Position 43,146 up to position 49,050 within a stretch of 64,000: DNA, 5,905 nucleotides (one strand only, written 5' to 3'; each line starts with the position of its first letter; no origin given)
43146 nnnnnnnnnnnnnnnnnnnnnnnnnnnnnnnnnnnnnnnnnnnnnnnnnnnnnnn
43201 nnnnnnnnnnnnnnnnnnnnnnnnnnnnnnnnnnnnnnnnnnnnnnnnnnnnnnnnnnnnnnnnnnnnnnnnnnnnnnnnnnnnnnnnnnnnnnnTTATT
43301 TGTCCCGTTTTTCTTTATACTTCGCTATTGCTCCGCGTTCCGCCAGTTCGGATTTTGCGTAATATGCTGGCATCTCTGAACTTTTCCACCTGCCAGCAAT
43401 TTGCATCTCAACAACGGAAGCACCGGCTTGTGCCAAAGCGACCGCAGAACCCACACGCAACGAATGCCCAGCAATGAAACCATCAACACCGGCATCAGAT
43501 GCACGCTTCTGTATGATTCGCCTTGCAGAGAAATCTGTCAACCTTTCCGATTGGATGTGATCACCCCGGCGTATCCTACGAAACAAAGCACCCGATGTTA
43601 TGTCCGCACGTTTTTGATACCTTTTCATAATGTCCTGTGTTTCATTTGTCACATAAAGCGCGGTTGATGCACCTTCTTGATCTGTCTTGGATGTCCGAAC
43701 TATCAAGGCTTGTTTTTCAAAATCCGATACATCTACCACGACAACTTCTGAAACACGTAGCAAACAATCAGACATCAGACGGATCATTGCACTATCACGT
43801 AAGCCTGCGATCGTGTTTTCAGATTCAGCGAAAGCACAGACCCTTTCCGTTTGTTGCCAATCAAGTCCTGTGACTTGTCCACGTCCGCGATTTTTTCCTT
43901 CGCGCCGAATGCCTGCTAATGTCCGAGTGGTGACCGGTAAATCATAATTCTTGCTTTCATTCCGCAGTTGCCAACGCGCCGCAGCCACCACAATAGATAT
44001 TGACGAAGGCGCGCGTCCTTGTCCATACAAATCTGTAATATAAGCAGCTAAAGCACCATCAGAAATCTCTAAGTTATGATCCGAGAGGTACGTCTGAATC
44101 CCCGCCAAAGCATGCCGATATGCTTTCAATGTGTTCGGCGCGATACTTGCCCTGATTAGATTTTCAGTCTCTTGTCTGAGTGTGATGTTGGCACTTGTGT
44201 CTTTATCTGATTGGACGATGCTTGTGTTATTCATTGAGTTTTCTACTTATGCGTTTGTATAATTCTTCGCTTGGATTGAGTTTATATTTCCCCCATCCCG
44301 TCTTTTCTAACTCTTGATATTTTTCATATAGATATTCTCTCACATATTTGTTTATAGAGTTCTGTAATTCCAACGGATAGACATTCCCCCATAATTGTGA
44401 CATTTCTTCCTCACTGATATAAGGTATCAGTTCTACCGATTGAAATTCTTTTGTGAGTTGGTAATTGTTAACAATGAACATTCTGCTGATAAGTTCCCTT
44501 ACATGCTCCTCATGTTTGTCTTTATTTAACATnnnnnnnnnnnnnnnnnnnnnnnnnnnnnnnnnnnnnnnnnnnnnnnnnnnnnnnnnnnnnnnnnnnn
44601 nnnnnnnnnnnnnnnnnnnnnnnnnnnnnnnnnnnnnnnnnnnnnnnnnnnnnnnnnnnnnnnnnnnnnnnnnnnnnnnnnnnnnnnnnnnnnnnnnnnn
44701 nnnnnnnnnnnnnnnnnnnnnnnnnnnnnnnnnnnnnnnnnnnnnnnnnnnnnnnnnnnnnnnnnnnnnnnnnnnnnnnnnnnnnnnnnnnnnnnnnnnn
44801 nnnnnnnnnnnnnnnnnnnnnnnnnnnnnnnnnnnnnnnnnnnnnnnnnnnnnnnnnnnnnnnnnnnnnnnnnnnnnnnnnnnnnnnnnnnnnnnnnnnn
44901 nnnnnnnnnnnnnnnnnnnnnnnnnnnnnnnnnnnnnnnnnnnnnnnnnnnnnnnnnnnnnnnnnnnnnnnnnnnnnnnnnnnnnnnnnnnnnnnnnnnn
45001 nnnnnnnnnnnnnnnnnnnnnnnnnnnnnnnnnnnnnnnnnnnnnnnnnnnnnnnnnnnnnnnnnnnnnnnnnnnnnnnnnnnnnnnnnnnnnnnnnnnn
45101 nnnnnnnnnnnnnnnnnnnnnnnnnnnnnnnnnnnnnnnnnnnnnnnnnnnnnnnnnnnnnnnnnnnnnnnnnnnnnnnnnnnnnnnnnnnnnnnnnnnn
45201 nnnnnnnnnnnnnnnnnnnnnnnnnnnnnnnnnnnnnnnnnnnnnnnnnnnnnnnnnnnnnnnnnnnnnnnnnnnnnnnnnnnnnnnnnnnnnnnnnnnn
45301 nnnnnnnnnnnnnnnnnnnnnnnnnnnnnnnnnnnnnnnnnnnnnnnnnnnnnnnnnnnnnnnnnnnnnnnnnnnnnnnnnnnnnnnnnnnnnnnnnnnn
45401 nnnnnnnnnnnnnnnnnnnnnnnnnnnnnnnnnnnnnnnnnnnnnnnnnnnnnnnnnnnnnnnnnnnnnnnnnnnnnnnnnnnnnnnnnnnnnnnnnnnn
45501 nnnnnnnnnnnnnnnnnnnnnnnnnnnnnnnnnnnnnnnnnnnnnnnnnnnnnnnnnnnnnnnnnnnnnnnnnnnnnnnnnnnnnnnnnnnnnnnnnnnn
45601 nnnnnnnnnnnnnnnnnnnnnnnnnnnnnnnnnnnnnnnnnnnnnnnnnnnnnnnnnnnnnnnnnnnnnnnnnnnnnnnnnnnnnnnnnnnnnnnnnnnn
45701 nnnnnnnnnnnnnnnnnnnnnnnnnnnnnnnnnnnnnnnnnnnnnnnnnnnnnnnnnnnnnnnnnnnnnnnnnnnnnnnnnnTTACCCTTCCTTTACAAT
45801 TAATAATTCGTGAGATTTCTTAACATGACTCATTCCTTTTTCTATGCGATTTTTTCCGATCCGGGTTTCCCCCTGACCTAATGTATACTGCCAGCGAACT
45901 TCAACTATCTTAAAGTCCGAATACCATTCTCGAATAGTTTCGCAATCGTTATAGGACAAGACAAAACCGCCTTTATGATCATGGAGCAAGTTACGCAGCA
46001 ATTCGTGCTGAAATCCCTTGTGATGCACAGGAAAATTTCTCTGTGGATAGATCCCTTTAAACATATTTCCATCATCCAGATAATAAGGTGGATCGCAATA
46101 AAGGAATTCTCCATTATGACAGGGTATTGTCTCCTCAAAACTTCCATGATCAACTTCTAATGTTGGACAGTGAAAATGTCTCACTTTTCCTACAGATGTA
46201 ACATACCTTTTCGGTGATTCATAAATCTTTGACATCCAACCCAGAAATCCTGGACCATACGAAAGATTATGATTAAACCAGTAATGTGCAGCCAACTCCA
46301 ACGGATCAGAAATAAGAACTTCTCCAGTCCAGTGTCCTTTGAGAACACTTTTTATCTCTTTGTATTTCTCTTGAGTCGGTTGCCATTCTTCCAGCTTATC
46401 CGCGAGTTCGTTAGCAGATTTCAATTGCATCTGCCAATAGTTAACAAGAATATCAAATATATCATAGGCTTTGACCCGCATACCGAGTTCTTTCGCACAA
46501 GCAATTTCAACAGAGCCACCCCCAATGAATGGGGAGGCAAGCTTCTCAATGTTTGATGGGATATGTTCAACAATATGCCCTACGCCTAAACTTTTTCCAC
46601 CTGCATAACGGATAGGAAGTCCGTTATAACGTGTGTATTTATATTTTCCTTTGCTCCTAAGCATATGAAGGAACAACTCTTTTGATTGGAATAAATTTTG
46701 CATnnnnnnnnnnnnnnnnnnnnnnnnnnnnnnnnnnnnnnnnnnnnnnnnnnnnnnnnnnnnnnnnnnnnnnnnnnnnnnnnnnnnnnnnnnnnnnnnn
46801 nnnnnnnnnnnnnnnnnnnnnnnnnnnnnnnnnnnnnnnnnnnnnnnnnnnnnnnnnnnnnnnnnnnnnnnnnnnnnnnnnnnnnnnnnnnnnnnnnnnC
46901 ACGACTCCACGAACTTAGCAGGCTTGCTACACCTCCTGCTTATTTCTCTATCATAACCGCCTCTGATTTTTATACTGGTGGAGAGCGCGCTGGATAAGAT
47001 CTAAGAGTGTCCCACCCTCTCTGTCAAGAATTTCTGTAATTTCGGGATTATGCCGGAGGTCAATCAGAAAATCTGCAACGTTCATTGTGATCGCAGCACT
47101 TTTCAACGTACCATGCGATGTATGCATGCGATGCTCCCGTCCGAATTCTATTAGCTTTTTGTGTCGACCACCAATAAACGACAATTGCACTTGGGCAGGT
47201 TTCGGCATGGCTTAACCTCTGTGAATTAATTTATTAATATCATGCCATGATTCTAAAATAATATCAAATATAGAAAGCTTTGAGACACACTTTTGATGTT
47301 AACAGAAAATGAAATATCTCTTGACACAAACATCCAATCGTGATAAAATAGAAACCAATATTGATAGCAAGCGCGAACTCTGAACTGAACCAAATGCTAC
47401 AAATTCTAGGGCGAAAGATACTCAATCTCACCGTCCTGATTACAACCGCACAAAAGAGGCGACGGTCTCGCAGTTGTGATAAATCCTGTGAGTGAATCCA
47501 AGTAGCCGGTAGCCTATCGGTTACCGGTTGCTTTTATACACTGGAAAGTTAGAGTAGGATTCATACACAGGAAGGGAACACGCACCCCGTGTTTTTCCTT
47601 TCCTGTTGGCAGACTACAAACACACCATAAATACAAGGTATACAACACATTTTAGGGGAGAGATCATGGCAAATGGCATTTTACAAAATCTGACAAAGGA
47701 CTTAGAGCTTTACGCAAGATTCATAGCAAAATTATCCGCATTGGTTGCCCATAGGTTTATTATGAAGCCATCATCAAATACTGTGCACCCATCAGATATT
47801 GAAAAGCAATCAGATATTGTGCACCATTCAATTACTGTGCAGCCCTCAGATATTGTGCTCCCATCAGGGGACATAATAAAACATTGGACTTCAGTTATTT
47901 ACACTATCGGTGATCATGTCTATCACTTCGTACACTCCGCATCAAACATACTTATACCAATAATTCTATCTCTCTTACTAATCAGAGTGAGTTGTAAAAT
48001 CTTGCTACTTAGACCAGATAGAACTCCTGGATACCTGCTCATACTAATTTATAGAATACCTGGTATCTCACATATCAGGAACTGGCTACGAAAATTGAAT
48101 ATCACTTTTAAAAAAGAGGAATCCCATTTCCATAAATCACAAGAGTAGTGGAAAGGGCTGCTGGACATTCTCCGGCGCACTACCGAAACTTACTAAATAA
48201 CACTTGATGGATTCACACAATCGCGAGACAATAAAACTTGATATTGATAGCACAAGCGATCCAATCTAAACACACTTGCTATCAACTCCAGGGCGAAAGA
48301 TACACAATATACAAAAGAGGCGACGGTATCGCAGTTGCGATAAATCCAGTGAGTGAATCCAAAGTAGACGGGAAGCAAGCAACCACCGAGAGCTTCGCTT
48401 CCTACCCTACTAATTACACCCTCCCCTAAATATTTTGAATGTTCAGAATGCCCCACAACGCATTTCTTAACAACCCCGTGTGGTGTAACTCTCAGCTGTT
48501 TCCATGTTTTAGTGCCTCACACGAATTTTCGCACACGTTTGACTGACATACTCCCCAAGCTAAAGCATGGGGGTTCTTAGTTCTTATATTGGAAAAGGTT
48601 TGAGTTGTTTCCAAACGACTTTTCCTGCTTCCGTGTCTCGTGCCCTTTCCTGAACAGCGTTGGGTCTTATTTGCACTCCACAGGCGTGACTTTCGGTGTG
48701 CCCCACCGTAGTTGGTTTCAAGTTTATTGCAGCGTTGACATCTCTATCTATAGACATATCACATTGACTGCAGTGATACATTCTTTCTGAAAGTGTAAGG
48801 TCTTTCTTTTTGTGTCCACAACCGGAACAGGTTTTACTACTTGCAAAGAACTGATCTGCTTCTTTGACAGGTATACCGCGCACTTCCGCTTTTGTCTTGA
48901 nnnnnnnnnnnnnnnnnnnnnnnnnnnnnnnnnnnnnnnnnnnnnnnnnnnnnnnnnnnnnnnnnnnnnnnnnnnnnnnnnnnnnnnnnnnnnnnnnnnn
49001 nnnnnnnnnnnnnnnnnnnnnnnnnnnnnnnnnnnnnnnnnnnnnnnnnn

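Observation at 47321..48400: Two paralogous promoter-driven structured-RNA candidates flanking a small membrane ORF inside the mobile island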

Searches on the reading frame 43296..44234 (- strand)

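Call 10: search_protein_families(library=pfam, proteins=[window:43296-44234:-], max_evalue=0.01)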
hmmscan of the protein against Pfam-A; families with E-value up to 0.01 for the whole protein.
window:43296-44234:- (312 aa): 2 families
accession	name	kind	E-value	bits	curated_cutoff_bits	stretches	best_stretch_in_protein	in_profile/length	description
PF00589.27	Phage_integrase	-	7e-15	55.7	27.1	1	126-296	5-169/172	Phage integrase family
PF02899.23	Phage_int_SAM_1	-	0.00055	20.6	22.3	1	28-87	11-73/83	Phage integrase, N-terminal SAM-like domain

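Call 66: search_protein_families(library=phrogs, proteins=[window:43296-44234:-], max_evalue=0.01)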
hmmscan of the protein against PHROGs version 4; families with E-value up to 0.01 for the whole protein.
window:43296-44234:- (312 aa): 3 families
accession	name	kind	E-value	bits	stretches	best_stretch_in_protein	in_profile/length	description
phrog_1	-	integration and excision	2.1e-14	54.7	1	29-309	180-450/611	integrase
phrog_216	-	integration and excision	2e-12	47.8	1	109-294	41-223/301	integrase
phrog_29857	-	unknown function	4.9e-06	27.8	1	255-309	17-71/73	-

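Call 68: search_protein_families(library=ncbifam, proteins=[window:43296-44234:-], max_evalue=0.01)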
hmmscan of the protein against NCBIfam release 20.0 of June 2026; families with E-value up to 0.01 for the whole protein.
window:43296-44234:- (312 aa): 7 families
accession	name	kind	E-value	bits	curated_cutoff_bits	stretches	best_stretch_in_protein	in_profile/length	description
NF040815.2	recomb_XerA_Arch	equivalog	2.1e-19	70.1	220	1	30-278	11-237/263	site-specific tyrosine recombinase/integron integrase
TIGR02225.1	recomb_XerD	equivalog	5e-17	62.1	329.6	1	29-278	11-257/290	site-specific tyrosine recombinase XerD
TIGR02224.1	recomb_XerC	equivalog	3.7e-14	52.8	335.15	1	30-274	12-256/295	tyrosine recombinase XerC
NF001399.0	PRK00283.1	subfamily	9.9e-14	51.3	279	1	29-275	20-263/300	tyrosine recombinase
NF002331.0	PRK01287.1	subfamily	2.7e-05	23.3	371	1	126-278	144-295/365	site-specific tyrosine recombinase XerC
NF003462.0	PRK05084.1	equivalog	6e-05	21.9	267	1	146-278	196-327/360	tyrosine recombinase XerS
TIGR02249.1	integrase_gron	subfamily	0.004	16.5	265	0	223-278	228-283/315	integron integrase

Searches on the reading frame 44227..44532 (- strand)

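Call 10: search_protein_families(library=pfam, proteins=[window:44227-44532:-], max_evalue=0.01)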
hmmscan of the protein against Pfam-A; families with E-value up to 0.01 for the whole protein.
window:44227-44532:- (101 aa): 0 families

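Call 66: search_protein_families(library=phrogs, proteins=[window:44227-44532:-], max_evalue=0.01)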
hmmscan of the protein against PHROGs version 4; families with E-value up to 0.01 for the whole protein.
window:44227-44532:- (101 aa): 0 families

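Call 67: search_protein_families(library=padloc, proteins=[window:44227-44532:-], max_evalue=0.01)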
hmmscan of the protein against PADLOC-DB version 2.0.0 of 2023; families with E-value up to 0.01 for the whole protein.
window:44227-44532:- (101 aa): 1 family
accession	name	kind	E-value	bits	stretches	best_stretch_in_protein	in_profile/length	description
PDLC02137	Csn2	-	0.0034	15.4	1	9-53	145-189/220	-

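Call 68: search_protein_families(library=ncbifam, proteins=[window:44227-44532:-], max_evalue=0.01)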
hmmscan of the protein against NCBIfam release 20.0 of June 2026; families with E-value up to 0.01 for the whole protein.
window:44227-44532:- (101 aa): 0 families

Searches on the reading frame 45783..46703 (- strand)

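Call 10: search_protein_families(library=pfam, proteins=[window:45783-46703:-], max_evalue=0.01)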
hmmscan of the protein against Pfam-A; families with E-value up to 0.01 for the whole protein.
window:45783-46703:- (306 aa): 1 family
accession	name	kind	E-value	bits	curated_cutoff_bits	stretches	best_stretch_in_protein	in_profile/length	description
PF02086.21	MethyltransfD12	-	1.8e-35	123.3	22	1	33-274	1-252/253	D12 class N6 adenine-specific DNA methyltransferase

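Call 67: search_protein_families(library=padloc, proteins=[window:45783-46703:-], max_evalue=0.01)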
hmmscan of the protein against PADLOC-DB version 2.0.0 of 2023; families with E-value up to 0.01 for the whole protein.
window:45783-46703:- (306 aa): 17 families
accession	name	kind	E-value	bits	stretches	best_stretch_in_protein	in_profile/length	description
PDLC03281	MTase_II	-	1e-118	394.6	1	7-305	12-309/309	Type II methyltransferase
PDLC03247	MTase_II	-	1.8e-29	100.8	1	30-289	5-256/282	Type II methyltransferase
PDLC03294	MTase_II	-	2.3e-21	74.6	2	31-116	8-90/272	Type II methyltransferase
PDLC03735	oMTase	-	1.2e-17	62.3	2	186-270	175-259/284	orphan methyltransferase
PDLC04018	PD-Lambda-5_B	-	1.9e-15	54.9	2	196-277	187-259/291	-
PDLC03717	oMTase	-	1.3e-14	52.3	1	30-285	5-255/285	orphan methyltransferase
PDLC03729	oMTase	-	3.7e-14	50.9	2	187-277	163-253/275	orphan methyltransferase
PDLC03383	MTase_II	-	2.4e-10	38.3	1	25-106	16-95/318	Type II methyltransferase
PDLC03302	MTase_II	-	2.6e-08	31.1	1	31-116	363-448/626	Type II methyltransferase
PDLC03266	MTase_II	-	1.6e-07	29.1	1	31-265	18-254/285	Type II methyltransferase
PDLC03358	MTase_II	-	2.4e-06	25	1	199-274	192-258/301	Type II methyltransferase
PDLC03261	MTase_II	-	6.9e-05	19.3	1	31-118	28-112/643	Type II methyltransferase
PDLC03287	MTase_II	-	8.3e-05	19.5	1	18-217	354-560/646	Type II methyltransferase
PDLC03264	MTase_II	-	0.0001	19.7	1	188-281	181-271/306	Type II methyltransferase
PDLC04019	PD-Lambda-5_B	-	0.00076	17.5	1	30-122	6-102/167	-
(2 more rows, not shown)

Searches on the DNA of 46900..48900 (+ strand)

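Call 5: search_rna_families(source=window, start=46900, end=48900, threshold=evalue, max_evalue=10)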
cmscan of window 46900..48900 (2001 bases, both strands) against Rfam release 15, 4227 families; matches with E-value up to 10: 6.
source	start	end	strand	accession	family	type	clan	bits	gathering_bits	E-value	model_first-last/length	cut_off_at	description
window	47238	47306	+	RF01284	snoR8a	Gene; snRNA; snoRNA; CD-box;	-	20.1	37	3.8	1-92/92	no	Small nucleolar RNA snoR8a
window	48622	48684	-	RF03064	RAGATH-18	Gene; sRNA;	-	19.6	44.9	2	1-71/71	no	RAGATH-18 RNA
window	48126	48155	-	RF01350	CRISPR-DR41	Gene; CRISPR;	-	16.8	36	7.8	1-29/29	no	CRISPR RNA direct repeat element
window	48531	48614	-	RF00062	HgcC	Gene;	-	15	50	1.8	1-130/130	no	HgcC family RNA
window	48126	48159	+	RF00612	SNORD75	Gene; snRNA; snoRNA; CD-box;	-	14.9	50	3.1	1-62/62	no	Small nucleolar RNA SNORD75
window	47499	47531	+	RF03533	SQ1002_RNA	Gene; sRNA;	-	14.4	128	4.9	70-102/237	no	Clostridioides difficile sRNA SQ1002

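Call 9: search_dna_similar(query=window:47300-48450:+, collection=plasmids, mode=distant)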
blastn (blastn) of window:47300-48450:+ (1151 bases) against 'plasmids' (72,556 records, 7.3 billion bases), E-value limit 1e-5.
No match.

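Call 34: search_dna_similar(query=window:47300-47665:+, collection=phages, mode=distant, max_evalue=0.01)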
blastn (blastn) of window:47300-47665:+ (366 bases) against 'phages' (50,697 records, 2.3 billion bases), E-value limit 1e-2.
No match.

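Call 87: search_rna_families(sources=[L003, L002], threshold=evalue, max_evalue=10)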
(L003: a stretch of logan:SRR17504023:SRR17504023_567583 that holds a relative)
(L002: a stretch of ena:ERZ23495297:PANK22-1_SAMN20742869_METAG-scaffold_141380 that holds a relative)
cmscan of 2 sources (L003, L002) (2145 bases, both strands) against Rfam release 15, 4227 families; matches with E-value up to 10: 2.
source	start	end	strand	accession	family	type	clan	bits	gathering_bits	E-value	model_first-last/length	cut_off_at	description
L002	380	443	-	RF03092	Ocean-VII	Gene; sRNA;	-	18.4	53.5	0.027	1-41/41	no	Ocean-VII RNA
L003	327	482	+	RF02132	HOXB13-AS1_1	Gene; lncRNA;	-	14.7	60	4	1-136/136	no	HOXB13 antisense RNA 1 conserved region 1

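Call 88: search_rna_families(source=L004, start=3100, end=3600, threshold=evalue, max_evalue=10)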
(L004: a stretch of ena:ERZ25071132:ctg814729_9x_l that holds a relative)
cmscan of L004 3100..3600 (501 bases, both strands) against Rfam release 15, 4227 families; matches with E-value up to 10: 10.
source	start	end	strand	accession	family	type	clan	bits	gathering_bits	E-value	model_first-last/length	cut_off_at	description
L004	3503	3569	+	RF03988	mir-6301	Gene; miRNA;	-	29.4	70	0.00013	1-78/78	no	mir-6301 microRNA precursor family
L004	3503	3567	+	RF03814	mir-2797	Gene; miRNA;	-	29.3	74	0.002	1-77/77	no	mir-2797 microRNA precursor family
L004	3463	3567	+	RF01213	snoR103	Gene; snRNA; snoRNA; HACA-box;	-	21.1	50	0.86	1-106/106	no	Small nucleolar RNA snoR103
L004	3302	3361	+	RF03510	mir-3660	Gene; miRNA;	-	20.7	70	0.15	1-82/82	no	mir-3660 microRNA precursor family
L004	3511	3558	+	RF03664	MIR6288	Gene; miRNA;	-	19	74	0.49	1-92/92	no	MIR6288 microRNA precursor family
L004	3514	3555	+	RF03497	MIR5038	Gene; miRNA;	-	16.2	70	3.4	1-75/75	no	MIR5038 microRNA precursor family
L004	3302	3337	+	RF00287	SNORD44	Gene; snRNA; snoRNA; CD-box;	CL00060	15.6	40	1.7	1-61/61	no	Small nucleolar RNA SNORD44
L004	3498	3570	-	RF03592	mir-2567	Gene; miRNA;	-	15.4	79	7.7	1-83/83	no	mir-2567 microRNA precursor family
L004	3516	3565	-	RF02750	ES003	Gene; sRNA;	-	15.2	37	2.2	1-53/53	no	ES003 sRNA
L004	3461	3566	-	RF01578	RUF1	Gene; sRNA;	-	13.7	70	4.6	1-264/264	no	Plasmodium RNA of unkown function RUF1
